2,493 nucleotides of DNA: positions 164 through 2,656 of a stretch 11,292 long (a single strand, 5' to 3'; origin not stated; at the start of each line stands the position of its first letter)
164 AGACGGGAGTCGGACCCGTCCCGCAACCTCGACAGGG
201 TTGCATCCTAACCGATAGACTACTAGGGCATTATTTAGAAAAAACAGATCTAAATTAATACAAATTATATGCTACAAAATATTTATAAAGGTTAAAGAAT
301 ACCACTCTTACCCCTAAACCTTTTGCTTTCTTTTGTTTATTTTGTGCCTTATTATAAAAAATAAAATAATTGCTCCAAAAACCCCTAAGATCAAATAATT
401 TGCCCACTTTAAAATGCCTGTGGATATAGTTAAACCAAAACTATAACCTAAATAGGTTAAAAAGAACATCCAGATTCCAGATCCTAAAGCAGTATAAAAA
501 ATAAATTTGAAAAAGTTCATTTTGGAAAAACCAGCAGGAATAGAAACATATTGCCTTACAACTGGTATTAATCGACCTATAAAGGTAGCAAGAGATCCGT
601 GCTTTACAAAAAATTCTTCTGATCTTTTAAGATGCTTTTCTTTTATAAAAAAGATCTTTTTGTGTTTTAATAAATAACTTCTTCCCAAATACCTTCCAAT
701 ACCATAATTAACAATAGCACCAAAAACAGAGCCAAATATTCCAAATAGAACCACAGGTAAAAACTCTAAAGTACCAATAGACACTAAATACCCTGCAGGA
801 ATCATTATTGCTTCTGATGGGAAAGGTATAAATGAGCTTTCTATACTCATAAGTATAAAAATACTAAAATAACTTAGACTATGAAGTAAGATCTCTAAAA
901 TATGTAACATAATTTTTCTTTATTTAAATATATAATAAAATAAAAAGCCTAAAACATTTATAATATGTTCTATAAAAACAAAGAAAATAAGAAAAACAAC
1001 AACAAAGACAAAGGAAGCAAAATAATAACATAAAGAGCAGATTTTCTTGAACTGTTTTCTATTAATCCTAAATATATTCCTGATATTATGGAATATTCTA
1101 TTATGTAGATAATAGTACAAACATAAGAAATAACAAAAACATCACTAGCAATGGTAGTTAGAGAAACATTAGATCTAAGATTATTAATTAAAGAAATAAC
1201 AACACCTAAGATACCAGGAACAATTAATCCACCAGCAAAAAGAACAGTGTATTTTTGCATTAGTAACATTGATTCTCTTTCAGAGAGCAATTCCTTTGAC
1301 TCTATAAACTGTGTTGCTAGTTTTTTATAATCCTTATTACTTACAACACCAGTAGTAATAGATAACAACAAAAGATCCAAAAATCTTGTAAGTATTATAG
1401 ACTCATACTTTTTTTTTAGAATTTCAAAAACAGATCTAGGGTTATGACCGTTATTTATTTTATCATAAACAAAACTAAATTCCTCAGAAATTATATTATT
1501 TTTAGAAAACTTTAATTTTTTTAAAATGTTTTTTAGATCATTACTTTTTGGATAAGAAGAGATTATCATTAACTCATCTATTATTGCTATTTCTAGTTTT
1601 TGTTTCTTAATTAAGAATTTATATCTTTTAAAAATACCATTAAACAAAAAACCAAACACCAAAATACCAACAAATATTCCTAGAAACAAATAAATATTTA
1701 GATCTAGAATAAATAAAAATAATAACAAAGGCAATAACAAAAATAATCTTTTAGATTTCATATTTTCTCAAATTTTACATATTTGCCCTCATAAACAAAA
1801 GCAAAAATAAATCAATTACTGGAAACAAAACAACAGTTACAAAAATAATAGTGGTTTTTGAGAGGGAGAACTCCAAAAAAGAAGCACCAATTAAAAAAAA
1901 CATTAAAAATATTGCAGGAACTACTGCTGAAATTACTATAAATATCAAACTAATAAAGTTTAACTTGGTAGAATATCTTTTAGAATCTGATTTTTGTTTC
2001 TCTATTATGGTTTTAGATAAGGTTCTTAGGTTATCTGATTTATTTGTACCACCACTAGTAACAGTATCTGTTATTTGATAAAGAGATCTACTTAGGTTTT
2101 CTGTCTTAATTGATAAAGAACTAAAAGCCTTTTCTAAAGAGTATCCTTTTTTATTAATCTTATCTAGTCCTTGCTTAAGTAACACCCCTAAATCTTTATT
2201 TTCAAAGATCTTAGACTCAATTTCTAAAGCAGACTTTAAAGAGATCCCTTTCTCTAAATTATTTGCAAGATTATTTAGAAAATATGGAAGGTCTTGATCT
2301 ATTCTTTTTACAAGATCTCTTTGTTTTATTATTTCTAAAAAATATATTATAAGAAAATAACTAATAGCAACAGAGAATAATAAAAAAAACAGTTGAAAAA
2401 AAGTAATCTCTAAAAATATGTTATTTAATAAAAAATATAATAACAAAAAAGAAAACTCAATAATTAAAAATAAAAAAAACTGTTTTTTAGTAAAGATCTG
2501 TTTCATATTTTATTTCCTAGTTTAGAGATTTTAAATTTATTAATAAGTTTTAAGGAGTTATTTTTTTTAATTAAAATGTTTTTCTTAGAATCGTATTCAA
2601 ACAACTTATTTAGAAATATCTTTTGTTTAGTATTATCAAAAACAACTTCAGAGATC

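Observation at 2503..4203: Pilus/secretion ATPase fused to an N-terminal ferredoxin-type multi-cluster Fe-S domain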

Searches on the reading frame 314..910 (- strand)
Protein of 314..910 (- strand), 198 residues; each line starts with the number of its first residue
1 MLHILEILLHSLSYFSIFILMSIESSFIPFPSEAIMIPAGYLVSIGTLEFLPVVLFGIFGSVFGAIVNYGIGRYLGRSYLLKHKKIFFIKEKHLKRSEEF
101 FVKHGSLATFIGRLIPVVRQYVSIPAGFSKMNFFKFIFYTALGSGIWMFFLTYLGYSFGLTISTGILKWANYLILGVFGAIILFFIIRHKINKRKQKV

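Call 5: search_protein_families(library=pfam, proteins=[window:314-910:-], max_evalue=0.01)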
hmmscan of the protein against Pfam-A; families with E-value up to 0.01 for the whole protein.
window:314-910:- (198 aa): 1 family
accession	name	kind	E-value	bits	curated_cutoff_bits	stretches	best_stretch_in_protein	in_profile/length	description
PF09335.16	VTT_dom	-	2.7e-25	89.7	33.9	1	30-157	1-123/123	VTT domain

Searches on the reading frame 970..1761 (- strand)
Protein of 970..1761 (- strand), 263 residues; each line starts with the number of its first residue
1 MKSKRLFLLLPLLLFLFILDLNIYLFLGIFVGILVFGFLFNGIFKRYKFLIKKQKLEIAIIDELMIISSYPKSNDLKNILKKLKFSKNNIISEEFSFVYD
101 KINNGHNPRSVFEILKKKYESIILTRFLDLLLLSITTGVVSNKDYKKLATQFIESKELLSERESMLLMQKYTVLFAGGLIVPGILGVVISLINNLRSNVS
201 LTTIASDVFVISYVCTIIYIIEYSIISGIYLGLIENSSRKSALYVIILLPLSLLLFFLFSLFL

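Call 5: search_protein_families(library=pfam, proteins=[window:970-1761:-], max_evalue=0.01)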
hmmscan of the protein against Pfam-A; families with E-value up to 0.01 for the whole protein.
window:970-1761:- (263 aa): 1 family
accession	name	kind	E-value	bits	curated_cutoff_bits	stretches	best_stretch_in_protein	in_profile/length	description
PF00482.28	T2SSF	-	2.6e-05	24.6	25.2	1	76-187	15-123/125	Type II secretion system (T2SS), protein F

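Call 6: search_protein_families(library=ncbifam, proteins=[window:970-1761:-], max_evalue=0.01)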
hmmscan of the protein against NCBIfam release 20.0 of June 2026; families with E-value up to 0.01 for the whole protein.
window:970-1761:- (263 aa): 0 families

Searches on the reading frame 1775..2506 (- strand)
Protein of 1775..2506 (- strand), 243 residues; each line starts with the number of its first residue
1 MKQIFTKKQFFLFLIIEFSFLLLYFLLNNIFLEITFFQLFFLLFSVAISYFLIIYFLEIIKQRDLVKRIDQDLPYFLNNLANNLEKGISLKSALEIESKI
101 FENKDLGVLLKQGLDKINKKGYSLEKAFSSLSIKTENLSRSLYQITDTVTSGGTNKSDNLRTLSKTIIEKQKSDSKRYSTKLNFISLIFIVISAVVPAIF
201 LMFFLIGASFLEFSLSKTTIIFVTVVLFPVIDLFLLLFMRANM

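Call 5: search_protein_families(library=pfam, proteins=[window:1775-2506:-], max_evalue=0.01)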
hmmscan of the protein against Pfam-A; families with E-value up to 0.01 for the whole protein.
window:1775-2506:- (243 aa): 1 family
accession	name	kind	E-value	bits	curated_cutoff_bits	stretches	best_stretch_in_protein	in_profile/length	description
PF00482.28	T2SSF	-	2e-09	37.9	25.2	1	76-203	1-122/125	Type II secretion system (T2SS), protein F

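Call 6: search_protein_families(library=ncbifam, proteins=[window:1775-2506:-], max_evalue=0.01)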
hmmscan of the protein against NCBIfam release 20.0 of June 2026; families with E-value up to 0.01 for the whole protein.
window:1775-2506:- (243 aa): 0 families
